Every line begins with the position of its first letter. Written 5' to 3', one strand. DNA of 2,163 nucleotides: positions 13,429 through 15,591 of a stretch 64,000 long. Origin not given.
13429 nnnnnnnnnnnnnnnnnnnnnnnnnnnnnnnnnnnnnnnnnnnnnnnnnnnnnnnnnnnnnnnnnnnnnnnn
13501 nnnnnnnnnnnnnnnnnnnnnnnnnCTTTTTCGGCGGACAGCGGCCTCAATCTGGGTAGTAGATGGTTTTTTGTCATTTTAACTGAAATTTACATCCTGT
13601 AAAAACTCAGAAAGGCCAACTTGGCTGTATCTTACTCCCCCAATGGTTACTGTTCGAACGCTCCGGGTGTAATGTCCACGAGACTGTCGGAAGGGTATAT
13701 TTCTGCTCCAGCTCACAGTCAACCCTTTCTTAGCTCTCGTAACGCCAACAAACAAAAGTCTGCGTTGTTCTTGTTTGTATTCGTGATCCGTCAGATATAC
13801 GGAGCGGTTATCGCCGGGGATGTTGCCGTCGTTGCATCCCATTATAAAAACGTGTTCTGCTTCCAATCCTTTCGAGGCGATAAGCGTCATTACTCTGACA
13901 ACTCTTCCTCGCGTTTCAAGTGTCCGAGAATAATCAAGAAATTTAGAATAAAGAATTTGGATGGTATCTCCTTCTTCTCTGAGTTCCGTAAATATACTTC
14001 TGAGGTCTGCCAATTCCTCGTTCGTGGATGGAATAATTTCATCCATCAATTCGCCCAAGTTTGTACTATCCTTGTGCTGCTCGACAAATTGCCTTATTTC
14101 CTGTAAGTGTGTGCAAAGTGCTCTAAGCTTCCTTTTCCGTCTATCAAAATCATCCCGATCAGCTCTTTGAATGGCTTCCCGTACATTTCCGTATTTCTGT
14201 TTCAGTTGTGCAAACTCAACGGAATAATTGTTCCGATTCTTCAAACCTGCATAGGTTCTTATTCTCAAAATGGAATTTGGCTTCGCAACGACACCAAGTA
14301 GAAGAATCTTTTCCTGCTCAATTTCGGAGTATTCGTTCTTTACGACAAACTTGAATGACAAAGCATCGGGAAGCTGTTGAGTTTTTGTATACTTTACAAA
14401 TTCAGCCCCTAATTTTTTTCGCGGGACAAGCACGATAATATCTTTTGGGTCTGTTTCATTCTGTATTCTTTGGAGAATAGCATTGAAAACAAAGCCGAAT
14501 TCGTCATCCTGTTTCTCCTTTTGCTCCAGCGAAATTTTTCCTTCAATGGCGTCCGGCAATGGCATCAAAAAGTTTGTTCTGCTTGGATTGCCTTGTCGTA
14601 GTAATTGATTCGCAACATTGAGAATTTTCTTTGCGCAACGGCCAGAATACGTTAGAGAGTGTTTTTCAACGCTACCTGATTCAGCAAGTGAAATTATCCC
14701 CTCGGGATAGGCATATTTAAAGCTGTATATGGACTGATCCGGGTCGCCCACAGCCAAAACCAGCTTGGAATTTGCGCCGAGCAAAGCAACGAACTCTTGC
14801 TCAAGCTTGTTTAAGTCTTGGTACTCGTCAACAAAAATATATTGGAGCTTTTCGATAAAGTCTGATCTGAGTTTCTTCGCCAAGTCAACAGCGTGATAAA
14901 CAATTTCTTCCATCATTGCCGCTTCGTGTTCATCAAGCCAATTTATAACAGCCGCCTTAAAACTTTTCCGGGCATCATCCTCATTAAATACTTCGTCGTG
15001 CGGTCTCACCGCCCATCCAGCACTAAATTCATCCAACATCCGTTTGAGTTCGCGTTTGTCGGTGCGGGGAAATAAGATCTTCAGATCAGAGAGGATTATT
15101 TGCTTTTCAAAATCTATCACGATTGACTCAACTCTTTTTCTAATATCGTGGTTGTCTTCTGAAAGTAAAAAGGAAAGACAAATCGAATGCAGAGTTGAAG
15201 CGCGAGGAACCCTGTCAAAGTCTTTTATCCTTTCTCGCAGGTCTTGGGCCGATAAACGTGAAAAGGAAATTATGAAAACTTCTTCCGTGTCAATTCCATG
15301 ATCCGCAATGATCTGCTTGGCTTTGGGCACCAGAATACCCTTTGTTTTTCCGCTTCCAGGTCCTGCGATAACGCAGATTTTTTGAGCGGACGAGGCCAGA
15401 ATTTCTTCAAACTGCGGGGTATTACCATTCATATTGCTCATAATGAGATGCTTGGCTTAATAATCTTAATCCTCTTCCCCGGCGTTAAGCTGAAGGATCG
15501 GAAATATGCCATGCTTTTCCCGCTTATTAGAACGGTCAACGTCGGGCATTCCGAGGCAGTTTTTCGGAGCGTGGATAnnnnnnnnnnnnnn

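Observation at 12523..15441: SF1 helicase + Cas4-like nuclease + coupled mini-ORF behind a type III R-M operon: candidate unnamed defence module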

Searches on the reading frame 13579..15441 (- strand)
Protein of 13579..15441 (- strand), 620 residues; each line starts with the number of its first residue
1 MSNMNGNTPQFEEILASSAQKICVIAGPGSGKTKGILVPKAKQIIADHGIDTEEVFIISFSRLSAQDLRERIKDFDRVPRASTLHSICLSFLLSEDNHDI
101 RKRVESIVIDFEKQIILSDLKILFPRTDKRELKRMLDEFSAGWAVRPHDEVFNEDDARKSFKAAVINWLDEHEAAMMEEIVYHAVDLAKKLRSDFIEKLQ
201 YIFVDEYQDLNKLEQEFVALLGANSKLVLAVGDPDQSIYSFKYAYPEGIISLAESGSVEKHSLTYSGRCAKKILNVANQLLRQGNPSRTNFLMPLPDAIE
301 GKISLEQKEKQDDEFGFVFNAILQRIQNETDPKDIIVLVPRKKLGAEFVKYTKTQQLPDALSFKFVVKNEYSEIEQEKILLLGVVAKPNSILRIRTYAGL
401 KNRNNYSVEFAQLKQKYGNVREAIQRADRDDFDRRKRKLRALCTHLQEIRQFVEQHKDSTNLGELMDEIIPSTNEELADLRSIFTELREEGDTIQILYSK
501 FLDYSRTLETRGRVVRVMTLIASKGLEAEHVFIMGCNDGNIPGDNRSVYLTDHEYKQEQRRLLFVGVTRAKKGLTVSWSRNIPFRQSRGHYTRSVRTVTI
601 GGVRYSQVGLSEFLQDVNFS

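Call 4: search_protein_families(library=pfam, proteins=[window:13579-15441:-], max_evalue=0.01)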
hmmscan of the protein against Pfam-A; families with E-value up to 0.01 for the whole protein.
window:13579-15441:- (620 aa): 8 families
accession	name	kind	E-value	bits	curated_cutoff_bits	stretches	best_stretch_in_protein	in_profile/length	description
PF00580.27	UvrD-helicase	-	6.9e-34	118.2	23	1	10-253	4-267/271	UvrD/REP helicase N-terminal domain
PF13361.12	UvrD_C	-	2.6e-22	80.1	25.6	1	401-580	204-349/350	UvrD-like helicase C-terminal domain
PF13245.12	AAA_19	-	1.6e-17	64.4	25.1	1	16-242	8-134/134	AAA domain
PF13538.12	UvrD_C_2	-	2.1e-08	34.3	27.4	1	548-576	23-51/52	UvrD-like helicase C-terminal domain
PF01443.25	Viral_helicase1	-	6.8e-06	26.5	21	0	189-241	48-101/228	Viral superfamily 1 RNA helicase core domain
PF13604.12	AAA_30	-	3.7e-05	24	27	0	11-110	10-95/191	AAA domain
PF00270.35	DEAD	-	0.00033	20.9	26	0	14-78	11-71/167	DEAD/DEAH box helicase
PF17107.11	SesA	-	0.00045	20.8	26.3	1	430-521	26-115/122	N-terminal domain on NACHT_NTPase and P-loop NTPases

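Call 5: search_protein_families(library=padloc, proteins=[window:13579-15441:-], max_evalue=0.01)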
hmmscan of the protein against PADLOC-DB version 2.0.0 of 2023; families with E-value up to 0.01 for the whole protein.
window:13579-15441:- (620 aa): 49 families (the best 25 are shown)
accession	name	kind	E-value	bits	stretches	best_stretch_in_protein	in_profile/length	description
PDLC00117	GajB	-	3.1e-55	185.8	1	16-580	24-576/604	UrvD helicase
PDLC00132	GajB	-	1.2e-39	134.5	1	12-584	9-608/625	UrvD helicase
PDLC03802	RTasHel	-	5.4e-38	129.3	2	10-343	9-325/675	DRT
PDLC00114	GajB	-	3.1e-36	123.2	1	21-581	22-614/635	UrvD helicase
PDLC00123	GajB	-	3.1e-35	119.8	2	8-284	6-262/540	UrvD helicase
PDLC00103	GajB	-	3.5e-33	113.4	2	175-583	188-581/612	UrvD helicase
PDLC00127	GajB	-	2.2e-30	103.7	1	18-576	19-564/594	UrvD helicase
PDLC00119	GajB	-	7.3e-26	89.2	3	197-280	217-299/565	UrvD helicase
PDLC00122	GajB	-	1.2e-25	88.4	2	196-577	160-471/502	UrvD helicase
PDLC00130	GajB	-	1.6e-25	87.4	2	20-283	16-292/589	UrvD helicase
PDLC00104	GajB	-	4.2e-25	86.5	2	12-371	9-335/574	UrvD helicase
PDLC00107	GajB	-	1.1e-24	85.1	1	13-581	22-559/587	UrvD helicase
PDLC00121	GajB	-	5.7e-24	82.6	3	197-355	201-355/565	UrvD helicase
PDLC00129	GajB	-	3e-22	76.9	1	4-286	10-314/594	UrvD helicase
PDLC00112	GajB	-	8.3e-21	72.2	2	188-286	201-300/581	UrvD helicase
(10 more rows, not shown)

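Call 6: search_protein_families(library=ncbifam, proteins=[window:13579-15441:-], max_evalue=0.01)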
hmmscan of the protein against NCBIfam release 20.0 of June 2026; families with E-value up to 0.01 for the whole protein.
window:13579-15441:- (620 aa): 12 families
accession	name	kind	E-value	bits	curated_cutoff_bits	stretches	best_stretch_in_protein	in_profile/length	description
TIGR01074.1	rep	equivalog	4.3e-41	140.9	951.45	2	22-362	17-371/668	DNA helicase Rep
TIGR01073.1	pcrA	equivalog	4.9e-41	140.9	911.2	1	17-580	15-613/725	DNA helicase PcrA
NF008743.0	PRK11773.1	equivalog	6.4e-35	120.7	965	2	12-338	15-353/720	DNA helicase II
TIGR01075.1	uvrD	equivalog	2.3e-34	118.8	1144.45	2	12-338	10-348/715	DNA helicase II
NF008172.0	PRK10919.1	equivalog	2.8e-29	101.9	1168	2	22-286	18-295/673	DNA helicase Rep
NF008276.0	PRK11054.1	equivalog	2.2e-27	95.8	543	3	169-289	403-523/684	DNA helicase IV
TIGR02785.1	addA_Gpos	equivalog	3.8e-21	74.7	707.65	2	180-247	370-440/1234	helicase-exonuclease AddAB subunit AddA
TIGR00609.1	recB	equivalog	4.4e-15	54.9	696.05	2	188-285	361-459/1175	exodeoxyribonuclease V subunit beta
TIGR02784.1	addA_alphas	equivalog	8.7e-14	50.8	860.75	2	202-283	394-495/1138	double-strand break repair helicase AddA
NF010485.0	PRK13909.1-2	equivalog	7.5e-09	34.4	650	1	198-534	331-630/909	RecB-like helicase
NF041464.1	HelD_BACSU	equivalog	2.3e-07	29.1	419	1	197-285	545-634/779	RNA polymerase recycling motor HelD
NF011556.0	PRK14981.2-2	equivalog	0.0061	16.5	182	0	465-533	9-79/124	DNA-directed RNA polymerase subunit F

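Call 9: find_encoding_contigs(protein=window:13579-15441:-, flank=10000, max_places=6)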
Protein window:13579-15441:- (620 aa): 10 contigs read that carry it; 6 places shown.
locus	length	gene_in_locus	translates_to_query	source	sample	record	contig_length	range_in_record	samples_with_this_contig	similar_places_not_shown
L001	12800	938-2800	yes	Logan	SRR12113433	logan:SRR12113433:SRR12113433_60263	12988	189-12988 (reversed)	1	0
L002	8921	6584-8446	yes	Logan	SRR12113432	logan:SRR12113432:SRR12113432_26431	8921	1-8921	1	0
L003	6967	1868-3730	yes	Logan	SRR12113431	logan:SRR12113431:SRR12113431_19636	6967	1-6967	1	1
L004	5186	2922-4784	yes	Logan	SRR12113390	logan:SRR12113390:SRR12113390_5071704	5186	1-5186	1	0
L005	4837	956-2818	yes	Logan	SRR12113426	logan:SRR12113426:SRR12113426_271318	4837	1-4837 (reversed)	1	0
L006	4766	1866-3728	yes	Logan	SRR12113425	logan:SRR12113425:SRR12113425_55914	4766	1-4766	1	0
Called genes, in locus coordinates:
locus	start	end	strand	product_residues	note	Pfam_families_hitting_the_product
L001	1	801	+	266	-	?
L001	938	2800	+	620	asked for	PF00580:UvrD-helicase, PF13245:AAA_19, PF01443:Viral_helicase1 (faint), PF13361:UvrD_C, PF13538:UvrD_C_2 (faint)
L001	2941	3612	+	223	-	PF12705:PDDEXK_1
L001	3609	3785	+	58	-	-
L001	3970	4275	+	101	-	PF01909:NTP_transf_2, PF18765:Polbeta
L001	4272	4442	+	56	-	PF01934:HepT-like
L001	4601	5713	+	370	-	PF13776:DUF4172, PF02661:Fic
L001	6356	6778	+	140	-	PF16258:DUF4912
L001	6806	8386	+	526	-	PF03065:Glyco_hydro_57, PF09210:BE_C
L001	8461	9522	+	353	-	PF00768:Peptidase_S11, PF01471:PG_binding_1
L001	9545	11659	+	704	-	PF11329:DUF3131 (weak), PF10091:Glycoamylase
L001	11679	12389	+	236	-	PF02578:Cu-oxidase_4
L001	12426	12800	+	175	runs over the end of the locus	PF08207:EFP_N, PF01132:EFP, PF09285:Elong-fact-P_C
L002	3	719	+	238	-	?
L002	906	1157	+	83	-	-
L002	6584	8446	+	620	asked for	PF00580:UvrD-helicase, PF13245:AAA_19, PF01443:Viral_helicase1 (faint), PF13361:UvrD_C, PF13538:UvrD_C_2 (faint)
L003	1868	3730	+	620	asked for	PF00580:UvrD-helicase, PF13245:AAA_19, PF01443:Viral_helicase1 (faint), PF13361:UvrD_C, PF13538:UvrD_C_2 (faint)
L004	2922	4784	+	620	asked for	PF00580:UvrD-helicase, PF13245:AAA_19, PF01443:Viral_helicase1 (faint), PF13361:UvrD_C, PF13538:UvrD_C_2 (faint)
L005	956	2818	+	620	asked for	PF00580:UvrD-helicase, PF13245:AAA_19, PF01443:Viral_helicase1 (faint), PF13361:UvrD_C, PF13538:UvrD_C_2 (faint)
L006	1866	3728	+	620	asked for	PF00580:UvrD-helicase, PF13245:AAA_19, PF01443:Viral_helicase1 (faint), PF13361:UvrD_C, PF13538:UvrD_C_2 (faint)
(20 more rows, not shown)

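Call 18: find_homologous_proteins(query=window:13582-15441:-)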
Query window:13582-15441:- (620 aa): 3430 proteins with E <= 0.001 among 8000 candidates; the best 120 are listed.
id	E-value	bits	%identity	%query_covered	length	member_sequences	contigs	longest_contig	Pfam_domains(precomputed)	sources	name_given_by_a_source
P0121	0.0e+0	1302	94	100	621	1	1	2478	PF13538.13,PF01443.25,PF13361.13,PF13245.13,PF00580.28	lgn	-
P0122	0.0e+0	1251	90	100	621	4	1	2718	PF13538.13,PF01443.25,PF13361.13,PF13245.13,PF00580.28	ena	-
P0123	0.0e+0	1228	89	100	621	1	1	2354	PF13538.13,PF01443.25,PF13604.13,PF13361.13,PF13245.13,PF00580.28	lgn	-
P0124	0.0e+0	1228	89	100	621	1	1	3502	PF13538.13,PF01443.25,PF13604.13,PF13361.13,PF13245.13,PF00580.28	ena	-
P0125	0.0e+0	1227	88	100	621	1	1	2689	PF13538.13,PF01443.25,PF13604.13,PF13361.13,PF13245.13,PF00580.28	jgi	-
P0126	0.0e+0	1227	88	100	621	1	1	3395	PF13538.13,PF01443.25,PF13604.13,PF13361.13,PF13245.13,PF00580.28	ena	-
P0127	0.0e+0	1225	88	100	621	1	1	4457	PF13538.13,PF01443.25,PF13604.13,PF13361.13,PF13245.13,PF00580.28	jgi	-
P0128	0.0e+0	1173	84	100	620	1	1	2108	PF13538.13,PF01443.25,PF13361.13,PF13245.13,PF00580.28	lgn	-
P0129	0.0e+0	1134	80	100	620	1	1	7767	PF13538.13,PF13361.13,PF13245.13,PF00580.28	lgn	-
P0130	0.0e+0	1107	80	100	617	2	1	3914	PF13538.13,PF01443.25,PF13361.13,PF13245.13,PF00580.28,PF17107.12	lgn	-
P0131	0.0e+0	1106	78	100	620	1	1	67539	PF13538.13,PF13604.13,PF13361.13,PF13245.13,PF00580.28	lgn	-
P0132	0.0e+0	1100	78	100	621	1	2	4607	PF13538.13,PF01443.25,PF13361.13,PF13245.13,PF00580.28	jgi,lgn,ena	jgi:superfamily I DNA/RNA helicase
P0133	0.0e+0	1074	100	79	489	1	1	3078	PF13604.13,PF13245.13,PF00580.28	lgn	-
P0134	0.0e+0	1067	76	100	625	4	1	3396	PF13538.13,PF01443.25,PF13361.13,PF13245.13,PF00580.28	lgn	-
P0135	0.0e+0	1051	74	100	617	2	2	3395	PF13538.13,PF00270.36,PF13604.13,PF13361.13,PF13245.13,PF00580.28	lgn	-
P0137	0.0e+0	1048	74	100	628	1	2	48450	PF13538.13,PF00270.36,PF13604.13,PF13361.13,PF13245.13,PF00580.28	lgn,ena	-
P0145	3.0e-295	998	72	100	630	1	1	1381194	PF13538.13,PF01443.25,PF13361.13,PF13245.13,PF00580.28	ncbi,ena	-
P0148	1.2e-264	897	62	99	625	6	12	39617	PF13361.13,PF13245.13,PF00580.28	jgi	jgi:DNA helicase-2/ATP-dependent DNA helicase PcrA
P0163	1.6e-228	778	54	100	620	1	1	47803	PF13538.13,PF13361.13,PF13245.13,PF00580.28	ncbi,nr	ncbi:MAG: ATP-dependent helicase [Nitrospiraceae bacterium]|nr:ATP-dependent helicase [Nitrospiracea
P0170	1.2e-223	762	54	100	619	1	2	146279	PF13538.13,PF01443.25,PF13361.13,PF13245.13,PF00580.28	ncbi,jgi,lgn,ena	ncbi:MAG: ATP-dependent helicase [Candidatus Berkelbacteria bacterium]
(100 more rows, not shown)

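Call 19: find_encoding_contigs(protein=P0131, flank=9000, max_places=1)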
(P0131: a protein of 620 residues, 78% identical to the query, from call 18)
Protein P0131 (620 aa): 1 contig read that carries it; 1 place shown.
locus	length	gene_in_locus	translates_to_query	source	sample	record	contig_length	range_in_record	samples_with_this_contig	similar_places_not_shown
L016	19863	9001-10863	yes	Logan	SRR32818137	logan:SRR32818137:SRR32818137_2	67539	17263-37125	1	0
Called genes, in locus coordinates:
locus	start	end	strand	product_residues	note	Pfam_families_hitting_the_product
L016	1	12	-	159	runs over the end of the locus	-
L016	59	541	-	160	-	-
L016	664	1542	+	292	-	PF09674:DUF2400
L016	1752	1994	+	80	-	-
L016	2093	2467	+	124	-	PF03745:DUF309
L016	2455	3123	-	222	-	PF01073:3Beta_HSD, PF01370:Epimerase, PF05368:NmrA, PF16363:GDP_Man_Dehyd (weak), PF07993:NAD_binding_4 (weak), PF13460:NAD_binding_10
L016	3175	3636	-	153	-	PF10604:Polyketide_cyc2 (weak)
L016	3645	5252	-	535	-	PF01663:Phosphodiest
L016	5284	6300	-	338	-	PF10111:Glyco_tranf_2_2, PF13641:Glyco_tranf_2_3, PF00535:Glycos_transf_2, PF02709:Glyco_transf_7C (weak)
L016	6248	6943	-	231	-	-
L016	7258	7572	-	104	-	PF25160:LdpA_Fe-S-bd (faint), PF13484:Fer4_16 (faint), PF14697:Fer4_21 (weak), PF12797:Fer4_2 (faint), PF13187:Fer4_9 (weak), PF12838:Fer4_7 (weak), PF14697:Fer4_21 (weak), PF00037:Fer4, +4 more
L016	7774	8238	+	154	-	PF01668:SmpB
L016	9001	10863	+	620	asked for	PF00580:UvrD-helicase, PF13245:AAA_19, PF13604:AAA_30 (faint), PF13361:UvrD_C, PF13538:UvrD_C_2 (faint)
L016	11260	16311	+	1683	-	PF01180:DHO_dh (faint), PF01791:DeoC, PF01252:Peptidase_A8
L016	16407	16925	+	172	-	-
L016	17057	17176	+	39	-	-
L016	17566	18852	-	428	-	PF14307:Glyco_tran_WbsX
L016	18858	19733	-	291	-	PF00535:Glycos_transf_2, PF10111:Glyco_tranf_2_2, PF13641:Glyco_tranf_2_3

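Call 20: find_encoding_contigs(protein=P0145, flank=9000, max_places=1)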
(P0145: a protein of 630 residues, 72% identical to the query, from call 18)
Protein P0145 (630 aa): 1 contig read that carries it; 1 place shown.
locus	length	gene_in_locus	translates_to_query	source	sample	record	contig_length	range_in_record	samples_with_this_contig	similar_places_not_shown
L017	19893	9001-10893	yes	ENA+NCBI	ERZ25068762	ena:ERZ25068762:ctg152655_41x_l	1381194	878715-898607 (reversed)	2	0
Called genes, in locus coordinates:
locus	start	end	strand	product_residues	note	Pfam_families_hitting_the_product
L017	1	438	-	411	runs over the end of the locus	PF02445:NadA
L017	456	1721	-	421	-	PF00919:UPF0004, PF04055:Radical_SAM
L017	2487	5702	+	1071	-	PF13091:PLDc_2, PF04851:ResIII (weak), PF00176:SNF2-rel_dom (weak), PF00271:Helicase_C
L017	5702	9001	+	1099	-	PF20473:MmeI_Mtase, PF07669:Eco57I, PF02384:N6_Mtase, PF12950:TaqI_C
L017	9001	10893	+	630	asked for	PF00580:UvrD-helicase, PF13245:AAA_19, PF01443:Viral_helicase1 (faint), PF13361:UvrD_C, PF13538:UvrD_C_2 (faint)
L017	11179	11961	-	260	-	PF01061:ABC2_membrane, PF12698:ABC2_membrane_3 (weak)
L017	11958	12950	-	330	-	PF00005:ABC_tran, PF13304:AAA_21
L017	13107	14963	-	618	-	PF03372:Exo_endo_phos, PF19580:Exo_endo_phos_3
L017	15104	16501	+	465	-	PF25967:RND-MFP_C (faint), PF25975:CzcB_C (weak)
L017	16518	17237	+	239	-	PF02463:SMC_N (faint), PF00005:ABC_tran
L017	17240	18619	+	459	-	PF12704:MacB_PCD, PF02687:FtsX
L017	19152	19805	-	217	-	PF02597:ThiS, PF02391:MoaE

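Call 21: find_encoding_contigs(protein=P0163, flank=9000, max_places=1)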
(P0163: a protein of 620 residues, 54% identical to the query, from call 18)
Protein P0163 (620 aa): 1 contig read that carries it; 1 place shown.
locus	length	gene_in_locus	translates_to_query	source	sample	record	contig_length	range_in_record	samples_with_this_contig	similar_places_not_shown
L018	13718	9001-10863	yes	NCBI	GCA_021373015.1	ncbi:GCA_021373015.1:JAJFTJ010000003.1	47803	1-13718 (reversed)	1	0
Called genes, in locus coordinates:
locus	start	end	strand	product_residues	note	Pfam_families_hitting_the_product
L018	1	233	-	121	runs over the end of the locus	-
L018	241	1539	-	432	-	PF00589:Phage_integrase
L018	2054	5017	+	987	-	PF00176:SNF2-rel_dom, PF00270:DEAD, PF04851:ResIII, PF00271:Helicase_C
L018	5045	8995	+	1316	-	PF02384:N6_Mtase (faint), PF20473:MmeI_Mtase (faint), PF07669:Eco57I, PF12950:TaqI_C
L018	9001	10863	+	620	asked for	PF00580:UvrD-helicase, PF13245:AAA_19, PF13361:UvrD_C, PF13538:UvrD_C_2 (weak)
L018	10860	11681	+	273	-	-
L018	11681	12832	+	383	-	PF20903:SPL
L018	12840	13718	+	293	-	PF00069:Pkinase, PF07714:PK_Tyr_Ser-Thr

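Call 31: find_related_loci(query=A2, collection=metagenome_contigs, flank=10000)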
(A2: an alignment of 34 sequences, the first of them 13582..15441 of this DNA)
Query A2 (620 aa) in metagenome_contigs; peptide patterns used: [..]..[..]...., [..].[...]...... (x = any residue, [..] = any of these).
600 stretches matched a pattern (row limit reached: there are more); 565 encode a relative of the query (tblastn E <= 1e-3); the best 80 are kept; 80 distinct loci.
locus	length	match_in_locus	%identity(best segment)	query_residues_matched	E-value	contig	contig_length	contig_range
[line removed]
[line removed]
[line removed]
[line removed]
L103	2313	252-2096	51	7-617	0e+0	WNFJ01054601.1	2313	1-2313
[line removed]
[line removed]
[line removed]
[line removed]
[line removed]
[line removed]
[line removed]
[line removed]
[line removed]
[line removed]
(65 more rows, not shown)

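Call 33: search_protein_families(library=pfam, proteins=[L099:2-1504:+, L099:3557-5386:+, L100:552-2654:+, L100:2657-5752:+, L100:5752-7362:+, L100:7355-8605:+, L100:10465-11973:+, L102:8591-9385:+, L102:9478-10005:+, L102:12303-13007:+], max_evalue=0.001)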
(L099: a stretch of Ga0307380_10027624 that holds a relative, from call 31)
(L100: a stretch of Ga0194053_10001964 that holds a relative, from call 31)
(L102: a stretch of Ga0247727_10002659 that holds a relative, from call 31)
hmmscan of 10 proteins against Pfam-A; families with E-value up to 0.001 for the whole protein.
L099:2-1504:+ (500 aa): 1 family
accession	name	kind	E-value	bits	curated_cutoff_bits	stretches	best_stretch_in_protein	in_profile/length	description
PF07669.17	Eco57I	-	7.8e-17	62.3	25.3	1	1-82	79-169/171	Eco57I restriction-modification methylase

L099:3557-5386:+ (609 aa): 4 families
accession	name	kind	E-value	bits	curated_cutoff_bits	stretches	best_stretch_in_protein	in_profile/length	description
PF07244.20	POTRA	-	3.4e-35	121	21.3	3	12-81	2-78/79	Surface antigen variable number repeat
PF08478.15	POTRA_1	-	4e-08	33.9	23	0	13-39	3-29/69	POTRA domain, FtsQ-type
PF07885.22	Ion_trans_2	-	1.8e-06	28.2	22.5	1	491-565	3-70/79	Ion channel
PF25282.1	POTRA1_3_Toc75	-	8.8e-06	26.3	27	0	179-227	48-97/99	Toc75-like, POTRA domain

L100:552-2654:+ (700 aa): 3 families
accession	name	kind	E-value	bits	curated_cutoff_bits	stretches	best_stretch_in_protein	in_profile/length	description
PF03235.19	GmrSD_N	-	4.1e-37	128.7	33.2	1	9-222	2-198/199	GmrSD restriction endonuclease, N-terminal domain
PF07510.16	GmrSD_C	-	1.2e-24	87.2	23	1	412-545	2-136/138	GmrSD restriction endonucleases, C-terminal domain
PF18899.5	DUF5655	-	7.5e-13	48.9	24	1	583-690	6-108/109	Domain of unknown function (DUF5655)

L100:2657-5752:+ (1031 aa): 5 families
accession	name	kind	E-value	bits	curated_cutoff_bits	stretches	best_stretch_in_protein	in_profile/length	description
PF18766.7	SWI2_SNF2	-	2.9e-40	138.7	26.7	1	308-540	2-211/221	SWI2/SNF2 ATPase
PF04313.20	HSDR_N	-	8.8e-27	94.7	25.1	1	7-188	2-187/198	Type I restriction enzyme R protein N terminus (HSDR_N)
PF04851.21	ResIII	-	2.4e-24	86.5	22.5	1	303-469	3-162/164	Type III restriction enzyme, res subunit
PF22679.2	T1R_D3-like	-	5.8e-15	56.5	27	1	588-689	59-157/158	Type I restriction enzyme subunit R domain 3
PF00270.35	DEAD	-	0.00022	21.5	26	0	328-456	19-144/167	DEAD/DEAH box helicase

L100:5752-7362:+ (536 aa): 3 families
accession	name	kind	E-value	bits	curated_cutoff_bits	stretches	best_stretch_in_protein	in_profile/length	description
PF02384.22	N6_Mtase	-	8e-66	222.9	20.4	1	179-489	4-305/311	N-6 DNA Methylase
PF05175.20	MTS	-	6.3e-09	36.1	23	1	220-308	30-110/170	Methyltransferase small domain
PF07669.17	Eco57I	-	8.7e-09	36.1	25.3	1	261-402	42-171/171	Eco57I restriction-modification methylase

L100:7355-8605:+ (416 aa): 1 family
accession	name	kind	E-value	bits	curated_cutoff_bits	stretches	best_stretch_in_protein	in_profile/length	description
PF01420.25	Methylase_S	-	3.6e-15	57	22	1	29-170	28-168/168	Type I restriction modification DNA specificity domain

L100:10465-11973:+ (502 aa): 1 family
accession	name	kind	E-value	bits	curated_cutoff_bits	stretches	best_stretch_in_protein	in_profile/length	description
PF11074.14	DUF2779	-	2.2e-36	125.4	23.3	1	305-429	1-126/126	Domain of unknown function(DUF2779)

L102:8591-9385:+ (264 aa): 3 families
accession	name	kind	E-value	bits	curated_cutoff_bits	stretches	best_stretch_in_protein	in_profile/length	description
PF13828.11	DUF4190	-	1.2e-16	60.7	35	1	68-124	2-58/62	Domain of unknown function (DUF4190)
PF13240.11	Zn_Ribbon_1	-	0.0001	22.4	25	1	4-25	2-23/23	zinc-ribbon domain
PF12773.13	DZR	-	0.00015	22.3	27.3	1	4-26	1-23/45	Double zinc ribbon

L102:9478-10005:+ (175 aa): 0 families

L102:12303-13007:+ (234 aa): 3 families
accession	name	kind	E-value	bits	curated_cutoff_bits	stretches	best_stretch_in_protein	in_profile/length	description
PF14279.12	HNH_5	-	3.7e-09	36.8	27.5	1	144-196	1-53/56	HNH endonuclease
PF01844.29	HNH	-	2.8e-07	31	21.4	1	144-188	1-46/47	HNH endonuclease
PF13395.12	HNH_4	-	0.0003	21.1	22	1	156-189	18-51/54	HNH endonuclease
